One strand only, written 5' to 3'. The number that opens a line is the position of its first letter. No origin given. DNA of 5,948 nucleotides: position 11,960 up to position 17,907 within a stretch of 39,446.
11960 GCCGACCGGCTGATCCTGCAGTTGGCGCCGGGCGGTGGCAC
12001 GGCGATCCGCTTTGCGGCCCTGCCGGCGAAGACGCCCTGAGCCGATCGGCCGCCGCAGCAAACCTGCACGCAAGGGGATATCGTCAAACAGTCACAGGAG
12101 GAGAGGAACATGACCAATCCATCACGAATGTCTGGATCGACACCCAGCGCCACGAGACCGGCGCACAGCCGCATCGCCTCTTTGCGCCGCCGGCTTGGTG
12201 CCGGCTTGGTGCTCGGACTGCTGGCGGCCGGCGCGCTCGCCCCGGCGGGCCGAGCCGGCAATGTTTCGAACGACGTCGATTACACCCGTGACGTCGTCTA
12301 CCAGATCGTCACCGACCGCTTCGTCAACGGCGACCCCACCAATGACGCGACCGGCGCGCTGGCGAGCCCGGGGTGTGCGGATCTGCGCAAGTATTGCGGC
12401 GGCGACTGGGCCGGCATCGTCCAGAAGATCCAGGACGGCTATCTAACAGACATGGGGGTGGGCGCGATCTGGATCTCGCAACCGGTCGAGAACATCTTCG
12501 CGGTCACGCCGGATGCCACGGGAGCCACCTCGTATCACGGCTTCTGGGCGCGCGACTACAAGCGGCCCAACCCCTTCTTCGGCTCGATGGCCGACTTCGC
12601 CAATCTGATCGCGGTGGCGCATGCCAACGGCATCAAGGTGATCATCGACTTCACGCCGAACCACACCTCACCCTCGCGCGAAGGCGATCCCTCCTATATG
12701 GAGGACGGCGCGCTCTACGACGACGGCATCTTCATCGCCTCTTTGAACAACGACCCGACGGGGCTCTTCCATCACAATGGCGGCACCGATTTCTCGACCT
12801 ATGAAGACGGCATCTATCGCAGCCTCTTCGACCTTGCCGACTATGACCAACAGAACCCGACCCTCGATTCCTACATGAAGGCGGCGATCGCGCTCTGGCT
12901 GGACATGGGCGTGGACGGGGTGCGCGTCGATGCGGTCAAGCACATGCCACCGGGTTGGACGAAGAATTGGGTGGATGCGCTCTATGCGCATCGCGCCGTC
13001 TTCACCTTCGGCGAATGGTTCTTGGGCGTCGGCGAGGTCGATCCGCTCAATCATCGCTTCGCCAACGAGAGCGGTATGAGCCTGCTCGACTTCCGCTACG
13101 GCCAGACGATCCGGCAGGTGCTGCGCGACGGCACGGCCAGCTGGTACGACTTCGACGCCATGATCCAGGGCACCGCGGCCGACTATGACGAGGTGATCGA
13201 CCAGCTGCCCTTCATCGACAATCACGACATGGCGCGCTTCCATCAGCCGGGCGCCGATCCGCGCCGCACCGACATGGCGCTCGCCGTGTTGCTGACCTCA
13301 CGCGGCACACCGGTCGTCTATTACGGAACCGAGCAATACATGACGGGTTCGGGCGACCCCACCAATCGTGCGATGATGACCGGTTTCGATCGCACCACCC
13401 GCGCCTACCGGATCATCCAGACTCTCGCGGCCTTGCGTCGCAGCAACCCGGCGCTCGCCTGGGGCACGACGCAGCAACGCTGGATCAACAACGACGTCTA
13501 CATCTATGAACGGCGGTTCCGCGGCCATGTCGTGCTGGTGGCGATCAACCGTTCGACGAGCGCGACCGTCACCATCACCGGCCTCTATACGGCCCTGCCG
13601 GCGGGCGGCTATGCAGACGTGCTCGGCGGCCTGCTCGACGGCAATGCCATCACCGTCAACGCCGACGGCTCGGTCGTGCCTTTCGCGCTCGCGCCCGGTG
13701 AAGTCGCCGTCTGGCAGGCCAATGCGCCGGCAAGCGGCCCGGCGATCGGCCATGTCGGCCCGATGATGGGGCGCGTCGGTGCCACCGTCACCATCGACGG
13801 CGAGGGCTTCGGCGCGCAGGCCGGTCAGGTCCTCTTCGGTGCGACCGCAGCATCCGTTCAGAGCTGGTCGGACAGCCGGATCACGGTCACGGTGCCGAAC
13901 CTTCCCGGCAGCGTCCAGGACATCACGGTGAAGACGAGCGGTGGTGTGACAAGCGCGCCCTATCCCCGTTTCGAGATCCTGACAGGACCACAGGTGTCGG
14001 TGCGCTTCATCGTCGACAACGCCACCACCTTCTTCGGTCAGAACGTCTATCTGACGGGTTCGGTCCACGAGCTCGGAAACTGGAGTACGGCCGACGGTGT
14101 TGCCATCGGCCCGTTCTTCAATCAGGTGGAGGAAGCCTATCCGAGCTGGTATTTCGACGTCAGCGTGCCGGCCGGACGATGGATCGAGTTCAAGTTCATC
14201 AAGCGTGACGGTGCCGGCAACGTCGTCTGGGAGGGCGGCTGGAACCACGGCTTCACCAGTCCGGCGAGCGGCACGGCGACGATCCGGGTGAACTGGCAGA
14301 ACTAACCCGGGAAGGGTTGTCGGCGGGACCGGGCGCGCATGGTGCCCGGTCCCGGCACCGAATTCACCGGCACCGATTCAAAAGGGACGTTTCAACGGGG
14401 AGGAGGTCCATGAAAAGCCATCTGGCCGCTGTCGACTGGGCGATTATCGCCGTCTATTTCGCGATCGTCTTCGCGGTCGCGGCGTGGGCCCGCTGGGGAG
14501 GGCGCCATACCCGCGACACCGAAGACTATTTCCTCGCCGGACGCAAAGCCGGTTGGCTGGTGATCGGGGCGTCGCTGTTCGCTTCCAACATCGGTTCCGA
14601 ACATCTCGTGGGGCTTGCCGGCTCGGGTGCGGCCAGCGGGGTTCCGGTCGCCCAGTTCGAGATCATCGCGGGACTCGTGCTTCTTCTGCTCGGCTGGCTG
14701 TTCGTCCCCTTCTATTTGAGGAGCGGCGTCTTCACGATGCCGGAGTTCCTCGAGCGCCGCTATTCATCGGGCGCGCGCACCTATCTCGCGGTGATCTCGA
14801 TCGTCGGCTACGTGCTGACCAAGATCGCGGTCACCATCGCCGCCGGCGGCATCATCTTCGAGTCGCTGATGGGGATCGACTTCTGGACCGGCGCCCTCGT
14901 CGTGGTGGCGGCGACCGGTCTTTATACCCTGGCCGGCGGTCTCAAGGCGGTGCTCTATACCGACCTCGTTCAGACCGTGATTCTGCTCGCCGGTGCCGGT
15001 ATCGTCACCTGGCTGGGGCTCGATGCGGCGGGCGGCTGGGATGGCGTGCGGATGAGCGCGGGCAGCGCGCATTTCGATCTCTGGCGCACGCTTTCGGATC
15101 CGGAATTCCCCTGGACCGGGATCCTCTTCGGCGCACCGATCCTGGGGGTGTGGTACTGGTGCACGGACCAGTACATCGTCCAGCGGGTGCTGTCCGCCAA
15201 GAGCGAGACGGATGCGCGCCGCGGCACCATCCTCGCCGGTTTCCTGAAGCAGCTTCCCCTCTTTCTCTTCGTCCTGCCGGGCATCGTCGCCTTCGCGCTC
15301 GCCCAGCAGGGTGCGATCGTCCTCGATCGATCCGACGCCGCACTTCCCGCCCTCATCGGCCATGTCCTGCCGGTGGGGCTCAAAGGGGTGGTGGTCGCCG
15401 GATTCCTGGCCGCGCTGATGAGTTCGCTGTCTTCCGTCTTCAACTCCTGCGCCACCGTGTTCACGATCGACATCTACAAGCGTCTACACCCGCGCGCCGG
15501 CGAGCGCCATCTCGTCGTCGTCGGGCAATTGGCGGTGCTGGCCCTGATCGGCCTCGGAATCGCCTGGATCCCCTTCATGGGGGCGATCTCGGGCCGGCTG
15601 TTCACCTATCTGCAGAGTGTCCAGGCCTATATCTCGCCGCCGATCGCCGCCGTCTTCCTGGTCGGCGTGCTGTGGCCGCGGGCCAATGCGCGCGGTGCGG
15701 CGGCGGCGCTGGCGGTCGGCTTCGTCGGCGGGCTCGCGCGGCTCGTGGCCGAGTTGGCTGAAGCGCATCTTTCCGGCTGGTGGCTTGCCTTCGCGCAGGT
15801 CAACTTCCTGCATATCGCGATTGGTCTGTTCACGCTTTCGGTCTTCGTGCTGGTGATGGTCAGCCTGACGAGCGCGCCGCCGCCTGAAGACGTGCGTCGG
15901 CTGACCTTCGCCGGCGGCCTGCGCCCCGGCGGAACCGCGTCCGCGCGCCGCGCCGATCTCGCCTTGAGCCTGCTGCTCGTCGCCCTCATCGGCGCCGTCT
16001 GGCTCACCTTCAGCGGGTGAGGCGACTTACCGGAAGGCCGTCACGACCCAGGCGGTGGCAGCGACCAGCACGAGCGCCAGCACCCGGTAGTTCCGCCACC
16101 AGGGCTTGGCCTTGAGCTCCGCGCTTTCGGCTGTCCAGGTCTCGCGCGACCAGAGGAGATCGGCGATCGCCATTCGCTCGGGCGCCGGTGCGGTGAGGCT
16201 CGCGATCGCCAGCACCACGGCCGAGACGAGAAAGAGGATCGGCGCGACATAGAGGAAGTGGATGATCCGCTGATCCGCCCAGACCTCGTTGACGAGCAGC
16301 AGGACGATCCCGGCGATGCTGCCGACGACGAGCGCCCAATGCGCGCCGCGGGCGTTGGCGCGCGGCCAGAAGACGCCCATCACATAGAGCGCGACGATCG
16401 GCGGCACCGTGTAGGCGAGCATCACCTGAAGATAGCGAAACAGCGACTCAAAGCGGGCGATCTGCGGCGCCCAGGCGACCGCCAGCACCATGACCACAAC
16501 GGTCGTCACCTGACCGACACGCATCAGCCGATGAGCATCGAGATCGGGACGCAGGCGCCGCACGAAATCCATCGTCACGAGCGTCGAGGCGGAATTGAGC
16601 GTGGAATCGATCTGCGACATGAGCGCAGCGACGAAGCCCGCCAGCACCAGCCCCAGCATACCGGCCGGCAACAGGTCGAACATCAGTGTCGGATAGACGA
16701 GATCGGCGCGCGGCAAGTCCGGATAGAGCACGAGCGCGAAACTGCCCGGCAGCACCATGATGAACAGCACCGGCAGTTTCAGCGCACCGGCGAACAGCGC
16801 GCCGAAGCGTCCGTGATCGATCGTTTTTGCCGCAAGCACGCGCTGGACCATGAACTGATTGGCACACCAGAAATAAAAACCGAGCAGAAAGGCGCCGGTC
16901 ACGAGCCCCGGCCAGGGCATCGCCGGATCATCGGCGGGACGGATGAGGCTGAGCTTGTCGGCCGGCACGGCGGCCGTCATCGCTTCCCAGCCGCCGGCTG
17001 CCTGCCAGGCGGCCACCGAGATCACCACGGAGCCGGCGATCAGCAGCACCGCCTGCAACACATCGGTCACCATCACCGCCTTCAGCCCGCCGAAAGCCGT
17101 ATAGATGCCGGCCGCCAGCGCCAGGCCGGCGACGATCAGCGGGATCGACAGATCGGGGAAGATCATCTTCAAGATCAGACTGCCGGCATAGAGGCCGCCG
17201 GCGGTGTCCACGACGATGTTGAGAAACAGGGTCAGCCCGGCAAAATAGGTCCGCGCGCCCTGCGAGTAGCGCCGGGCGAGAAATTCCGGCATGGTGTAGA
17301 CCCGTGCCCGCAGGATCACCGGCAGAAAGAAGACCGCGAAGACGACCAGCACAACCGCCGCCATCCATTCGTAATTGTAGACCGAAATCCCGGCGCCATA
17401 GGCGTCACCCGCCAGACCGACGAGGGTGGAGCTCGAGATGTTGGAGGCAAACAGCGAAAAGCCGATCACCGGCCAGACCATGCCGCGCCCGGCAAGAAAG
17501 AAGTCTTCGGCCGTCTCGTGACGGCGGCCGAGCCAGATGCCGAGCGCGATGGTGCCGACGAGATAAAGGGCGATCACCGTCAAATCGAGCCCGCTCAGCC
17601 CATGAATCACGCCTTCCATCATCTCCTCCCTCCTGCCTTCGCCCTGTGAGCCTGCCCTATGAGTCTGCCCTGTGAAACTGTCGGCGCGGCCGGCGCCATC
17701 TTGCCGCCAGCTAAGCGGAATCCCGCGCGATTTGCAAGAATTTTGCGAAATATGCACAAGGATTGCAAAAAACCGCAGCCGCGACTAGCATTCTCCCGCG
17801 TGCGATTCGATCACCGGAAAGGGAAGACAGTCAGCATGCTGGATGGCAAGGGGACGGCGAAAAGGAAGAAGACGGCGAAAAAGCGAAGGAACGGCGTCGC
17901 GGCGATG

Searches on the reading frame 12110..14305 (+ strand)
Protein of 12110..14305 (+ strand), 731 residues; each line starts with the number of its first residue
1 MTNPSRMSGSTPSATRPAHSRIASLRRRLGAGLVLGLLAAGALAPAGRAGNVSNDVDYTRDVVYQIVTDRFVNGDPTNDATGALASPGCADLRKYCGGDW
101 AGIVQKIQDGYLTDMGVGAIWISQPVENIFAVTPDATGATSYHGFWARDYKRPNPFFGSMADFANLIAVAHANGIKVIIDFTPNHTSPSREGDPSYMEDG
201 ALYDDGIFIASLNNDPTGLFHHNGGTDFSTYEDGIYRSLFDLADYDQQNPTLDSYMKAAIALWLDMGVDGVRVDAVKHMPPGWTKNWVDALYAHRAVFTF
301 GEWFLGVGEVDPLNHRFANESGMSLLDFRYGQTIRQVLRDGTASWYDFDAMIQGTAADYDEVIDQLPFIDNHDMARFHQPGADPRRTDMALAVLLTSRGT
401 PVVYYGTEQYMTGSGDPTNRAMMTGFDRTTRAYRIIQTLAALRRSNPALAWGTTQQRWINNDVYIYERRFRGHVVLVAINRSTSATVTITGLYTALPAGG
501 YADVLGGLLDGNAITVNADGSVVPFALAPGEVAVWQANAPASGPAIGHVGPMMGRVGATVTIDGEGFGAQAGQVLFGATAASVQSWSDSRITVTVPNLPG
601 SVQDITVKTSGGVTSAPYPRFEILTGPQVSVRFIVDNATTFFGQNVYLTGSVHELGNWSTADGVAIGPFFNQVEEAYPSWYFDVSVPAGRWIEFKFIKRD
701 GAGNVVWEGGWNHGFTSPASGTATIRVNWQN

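Call 8: search_protein_families(library=pfam, proteins=[window:12110-14305:+])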
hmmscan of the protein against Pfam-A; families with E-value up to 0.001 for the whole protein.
window:12110-14305:+ (731 aa): 5 families
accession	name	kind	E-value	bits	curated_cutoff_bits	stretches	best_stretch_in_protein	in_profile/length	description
PF00128.31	Alpha-amylase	-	2.3e-41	142.9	22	1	65-414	1-359/446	Alpha amylase, catalytic domain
PF00686.25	CBM_20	-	1.6e-21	76.3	23.3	1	628-724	1-94/97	Starch binding domain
PF01833.30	TIG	-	5.5e-10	39.5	20.9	1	544-617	1-79/84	IPT/TIG domain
PF02806.24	Alpha-amylase_C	-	4.9e-08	33.6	21.2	1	458-537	1-94/95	Alpha amylase, C-terminal all-beta domain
PF22460.2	Neopullulanase-like_C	-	0.00059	20.5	27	0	469-536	15-79/79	Neopullulanase-like, C-terminal domain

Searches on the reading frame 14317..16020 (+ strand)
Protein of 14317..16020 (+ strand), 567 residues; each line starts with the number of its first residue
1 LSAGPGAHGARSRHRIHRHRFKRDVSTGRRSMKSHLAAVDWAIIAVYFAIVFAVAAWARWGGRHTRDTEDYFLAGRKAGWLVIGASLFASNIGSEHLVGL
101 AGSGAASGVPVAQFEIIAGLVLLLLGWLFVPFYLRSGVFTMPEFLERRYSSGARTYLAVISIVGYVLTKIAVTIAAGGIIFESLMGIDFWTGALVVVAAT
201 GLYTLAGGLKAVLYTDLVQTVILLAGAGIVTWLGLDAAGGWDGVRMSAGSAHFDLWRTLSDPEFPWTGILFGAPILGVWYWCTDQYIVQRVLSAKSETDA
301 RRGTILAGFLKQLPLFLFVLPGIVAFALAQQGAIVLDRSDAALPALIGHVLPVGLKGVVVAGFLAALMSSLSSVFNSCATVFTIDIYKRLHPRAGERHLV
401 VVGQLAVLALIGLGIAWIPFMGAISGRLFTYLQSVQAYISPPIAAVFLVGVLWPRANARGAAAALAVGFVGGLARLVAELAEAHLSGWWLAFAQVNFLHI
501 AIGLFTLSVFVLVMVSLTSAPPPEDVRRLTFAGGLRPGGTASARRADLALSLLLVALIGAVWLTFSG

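Call 8: search_protein_families(library=pfam, proteins=[window:14317-16020:+])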
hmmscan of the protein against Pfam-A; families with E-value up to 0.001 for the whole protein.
window:14317-16020:+ (567 aa): 1 family
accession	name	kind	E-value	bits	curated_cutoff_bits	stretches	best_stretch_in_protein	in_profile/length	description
PF00474.23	SSF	-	3e-85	287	22.8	1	71-468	1-406/406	Sodium:solute symporter family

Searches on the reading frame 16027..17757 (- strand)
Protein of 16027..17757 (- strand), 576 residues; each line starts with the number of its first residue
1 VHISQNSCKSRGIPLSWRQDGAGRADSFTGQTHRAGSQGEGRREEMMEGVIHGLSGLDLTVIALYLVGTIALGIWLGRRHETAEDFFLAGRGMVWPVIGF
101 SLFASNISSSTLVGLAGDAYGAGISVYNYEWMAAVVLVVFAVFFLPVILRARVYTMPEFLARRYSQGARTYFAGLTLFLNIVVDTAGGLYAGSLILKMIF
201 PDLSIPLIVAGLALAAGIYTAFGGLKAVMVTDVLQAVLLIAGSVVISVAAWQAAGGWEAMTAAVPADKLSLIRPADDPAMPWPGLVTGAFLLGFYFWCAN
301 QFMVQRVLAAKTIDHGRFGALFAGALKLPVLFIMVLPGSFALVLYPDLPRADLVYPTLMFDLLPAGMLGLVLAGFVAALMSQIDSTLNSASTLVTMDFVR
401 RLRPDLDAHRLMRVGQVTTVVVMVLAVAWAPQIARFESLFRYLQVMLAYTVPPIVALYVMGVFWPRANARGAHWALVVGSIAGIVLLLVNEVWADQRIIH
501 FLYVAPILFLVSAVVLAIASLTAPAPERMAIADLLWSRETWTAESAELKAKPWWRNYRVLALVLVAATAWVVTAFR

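Call 8: search_protein_families(library=pfam, proteins=[window:16027-17757:-])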
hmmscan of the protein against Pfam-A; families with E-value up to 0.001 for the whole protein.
window:16027-17757:- (576 aa): 1 family
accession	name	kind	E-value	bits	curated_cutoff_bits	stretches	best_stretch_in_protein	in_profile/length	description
PF00474.23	SSF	-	4.2e-72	243.7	22.8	1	86-479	1-406/406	Sodium:solute symporter family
